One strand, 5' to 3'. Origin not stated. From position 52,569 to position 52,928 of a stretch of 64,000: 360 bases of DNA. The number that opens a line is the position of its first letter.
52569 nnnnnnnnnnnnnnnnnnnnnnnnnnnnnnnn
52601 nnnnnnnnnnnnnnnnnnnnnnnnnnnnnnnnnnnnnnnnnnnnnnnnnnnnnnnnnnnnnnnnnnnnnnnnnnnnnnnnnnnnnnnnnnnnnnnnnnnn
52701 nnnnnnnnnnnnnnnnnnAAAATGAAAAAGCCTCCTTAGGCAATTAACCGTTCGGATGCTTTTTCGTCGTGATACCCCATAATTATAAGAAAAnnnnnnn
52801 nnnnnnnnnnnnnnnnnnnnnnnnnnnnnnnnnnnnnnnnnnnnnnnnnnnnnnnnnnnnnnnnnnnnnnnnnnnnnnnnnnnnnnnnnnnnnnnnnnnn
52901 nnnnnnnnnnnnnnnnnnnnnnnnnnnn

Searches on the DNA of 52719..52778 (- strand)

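Call 91: build_rna_model(alignment_id=A5, structure=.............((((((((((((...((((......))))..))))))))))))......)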
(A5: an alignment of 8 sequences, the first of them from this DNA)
Model R2 built from alignment A5 (8 sequences, 62 columns); structure: as given.
model positions 60; base pairs 16; branch points 0; effective number of sequences 3.24; information 0.93 bits per position. Calibrated on 0.2 Mb of random sequence (short: E-values are rough).
structure used (alignment columns):
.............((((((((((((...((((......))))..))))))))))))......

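Call 92: search_with_rna_model(model_id=R2, sources=[window, L002, L003, L004, L005, L006, L007, L008, L009, L010, L011, L012, L013, L014, L015, L016, L017, L018, L019, L020, L021, L022, L023, L024, L025, L026, L027, L028, L029, L030, L031, L032, L033, L034, L035, L036, L037, L039, L040, L042, L043, L044, L045, L046, L047, L048, L049, L050, L051, L052, L054, L055, L056, L057, L062, L065, L068, L069, L070, L080, L081, L084, L085, L086, L087, L088, L089, L090, L091, L092, L093, L094, L095, L097, L098, L099, L100, L101, L106, L107, L112, L113, L114, L117, L118, L123, L124, L128, L130, L131, L133, L134, L137, L138, L139, L150, L151, L153, L155, L164], max_evalue=1)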
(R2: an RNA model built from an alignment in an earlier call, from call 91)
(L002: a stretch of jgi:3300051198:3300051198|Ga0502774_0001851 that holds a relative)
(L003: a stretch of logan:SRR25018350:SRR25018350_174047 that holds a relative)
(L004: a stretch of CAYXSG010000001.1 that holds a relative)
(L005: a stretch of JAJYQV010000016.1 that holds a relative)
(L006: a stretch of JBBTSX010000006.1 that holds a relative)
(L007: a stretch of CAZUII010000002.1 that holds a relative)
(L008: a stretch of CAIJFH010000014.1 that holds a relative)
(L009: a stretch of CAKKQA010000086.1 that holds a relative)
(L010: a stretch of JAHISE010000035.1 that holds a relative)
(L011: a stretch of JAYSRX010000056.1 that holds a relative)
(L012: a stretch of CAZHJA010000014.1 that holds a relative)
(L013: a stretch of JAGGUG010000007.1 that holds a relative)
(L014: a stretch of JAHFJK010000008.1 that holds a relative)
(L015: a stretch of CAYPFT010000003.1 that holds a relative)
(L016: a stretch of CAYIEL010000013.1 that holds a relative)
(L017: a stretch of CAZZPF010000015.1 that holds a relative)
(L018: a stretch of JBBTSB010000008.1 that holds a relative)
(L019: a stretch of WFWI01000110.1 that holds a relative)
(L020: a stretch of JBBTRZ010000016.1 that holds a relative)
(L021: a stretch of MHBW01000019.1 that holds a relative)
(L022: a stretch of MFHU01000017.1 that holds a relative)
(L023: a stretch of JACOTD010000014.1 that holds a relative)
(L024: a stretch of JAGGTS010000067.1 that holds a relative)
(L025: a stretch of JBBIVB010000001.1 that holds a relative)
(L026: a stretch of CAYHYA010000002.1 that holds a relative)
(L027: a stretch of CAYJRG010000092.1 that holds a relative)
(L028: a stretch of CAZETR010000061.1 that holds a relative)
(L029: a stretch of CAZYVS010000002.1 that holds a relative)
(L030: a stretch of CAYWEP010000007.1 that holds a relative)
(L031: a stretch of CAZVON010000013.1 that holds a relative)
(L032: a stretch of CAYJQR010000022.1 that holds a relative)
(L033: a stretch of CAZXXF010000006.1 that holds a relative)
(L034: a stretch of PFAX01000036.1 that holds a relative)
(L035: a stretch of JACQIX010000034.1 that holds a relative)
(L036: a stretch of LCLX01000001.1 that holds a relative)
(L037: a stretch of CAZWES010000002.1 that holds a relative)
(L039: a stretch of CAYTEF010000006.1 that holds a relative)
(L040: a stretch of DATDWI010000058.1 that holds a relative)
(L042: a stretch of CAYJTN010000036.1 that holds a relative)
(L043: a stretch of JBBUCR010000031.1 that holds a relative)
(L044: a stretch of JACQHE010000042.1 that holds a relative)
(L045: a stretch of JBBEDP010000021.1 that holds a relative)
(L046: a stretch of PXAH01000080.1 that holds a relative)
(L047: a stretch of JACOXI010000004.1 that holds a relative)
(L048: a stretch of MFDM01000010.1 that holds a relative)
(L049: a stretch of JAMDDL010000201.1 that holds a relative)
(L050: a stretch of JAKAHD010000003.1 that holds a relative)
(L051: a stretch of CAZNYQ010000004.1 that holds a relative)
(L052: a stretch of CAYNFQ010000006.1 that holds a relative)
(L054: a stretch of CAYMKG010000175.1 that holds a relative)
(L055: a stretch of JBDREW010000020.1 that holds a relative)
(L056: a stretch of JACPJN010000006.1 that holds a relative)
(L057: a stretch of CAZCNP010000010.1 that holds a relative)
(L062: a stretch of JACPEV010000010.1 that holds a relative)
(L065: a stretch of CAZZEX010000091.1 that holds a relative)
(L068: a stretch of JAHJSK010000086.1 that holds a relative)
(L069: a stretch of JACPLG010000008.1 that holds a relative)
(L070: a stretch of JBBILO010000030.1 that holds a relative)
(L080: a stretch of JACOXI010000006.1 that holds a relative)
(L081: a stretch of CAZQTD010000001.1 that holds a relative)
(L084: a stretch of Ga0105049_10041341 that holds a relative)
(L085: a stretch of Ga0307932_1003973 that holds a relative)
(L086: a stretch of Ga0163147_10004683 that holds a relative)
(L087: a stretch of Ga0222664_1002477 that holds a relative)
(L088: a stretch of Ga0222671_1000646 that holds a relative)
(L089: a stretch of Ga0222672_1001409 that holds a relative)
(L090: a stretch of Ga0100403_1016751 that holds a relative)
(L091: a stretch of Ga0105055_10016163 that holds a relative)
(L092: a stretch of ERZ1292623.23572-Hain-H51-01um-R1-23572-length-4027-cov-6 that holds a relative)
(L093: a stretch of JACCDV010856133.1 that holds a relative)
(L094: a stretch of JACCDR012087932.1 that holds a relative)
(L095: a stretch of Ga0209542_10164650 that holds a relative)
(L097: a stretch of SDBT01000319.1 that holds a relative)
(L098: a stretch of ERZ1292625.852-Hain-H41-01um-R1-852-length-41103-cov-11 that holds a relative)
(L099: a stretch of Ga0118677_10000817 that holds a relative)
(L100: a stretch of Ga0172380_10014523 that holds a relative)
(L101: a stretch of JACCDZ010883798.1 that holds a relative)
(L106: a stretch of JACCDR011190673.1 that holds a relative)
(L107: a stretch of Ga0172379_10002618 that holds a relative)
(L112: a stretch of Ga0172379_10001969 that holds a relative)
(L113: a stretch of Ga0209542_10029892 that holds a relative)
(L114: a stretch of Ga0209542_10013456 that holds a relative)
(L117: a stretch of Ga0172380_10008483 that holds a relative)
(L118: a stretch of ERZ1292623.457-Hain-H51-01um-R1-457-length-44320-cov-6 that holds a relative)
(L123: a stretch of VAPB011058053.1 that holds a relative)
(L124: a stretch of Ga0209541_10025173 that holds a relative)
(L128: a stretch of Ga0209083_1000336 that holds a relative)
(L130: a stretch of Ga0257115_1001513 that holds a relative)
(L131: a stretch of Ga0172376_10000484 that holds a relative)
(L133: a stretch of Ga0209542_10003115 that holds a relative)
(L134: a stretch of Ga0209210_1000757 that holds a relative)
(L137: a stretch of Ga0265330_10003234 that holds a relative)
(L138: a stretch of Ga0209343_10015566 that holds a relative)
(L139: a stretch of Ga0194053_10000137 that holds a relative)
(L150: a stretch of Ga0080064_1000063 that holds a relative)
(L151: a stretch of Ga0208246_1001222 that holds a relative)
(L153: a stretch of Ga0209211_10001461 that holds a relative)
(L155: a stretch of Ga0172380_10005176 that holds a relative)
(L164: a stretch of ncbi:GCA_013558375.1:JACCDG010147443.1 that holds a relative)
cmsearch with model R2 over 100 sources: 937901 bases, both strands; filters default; matches with E-value up to 1: 9.
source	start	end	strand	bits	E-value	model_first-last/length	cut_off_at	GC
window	52719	52777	-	73.3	4.3e-14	1-60/60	no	0.42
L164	821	880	-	72.1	8.1e-14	1-60/60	no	0.48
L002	7738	7797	-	71.6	1.1e-13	1-60/60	no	0.42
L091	2467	2512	-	22.3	0.096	1-60/60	no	0.37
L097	4056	4101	-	21.3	0.16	1-60/60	no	0.41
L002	7731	7790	+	18.8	0.67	1-60/60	no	0.42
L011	6563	6622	-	18.8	0.68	1-60/60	no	0.38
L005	4955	5013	-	18.6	0.73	1-60/60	no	0.44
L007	10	52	-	18.3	0.88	1-60/60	no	0.33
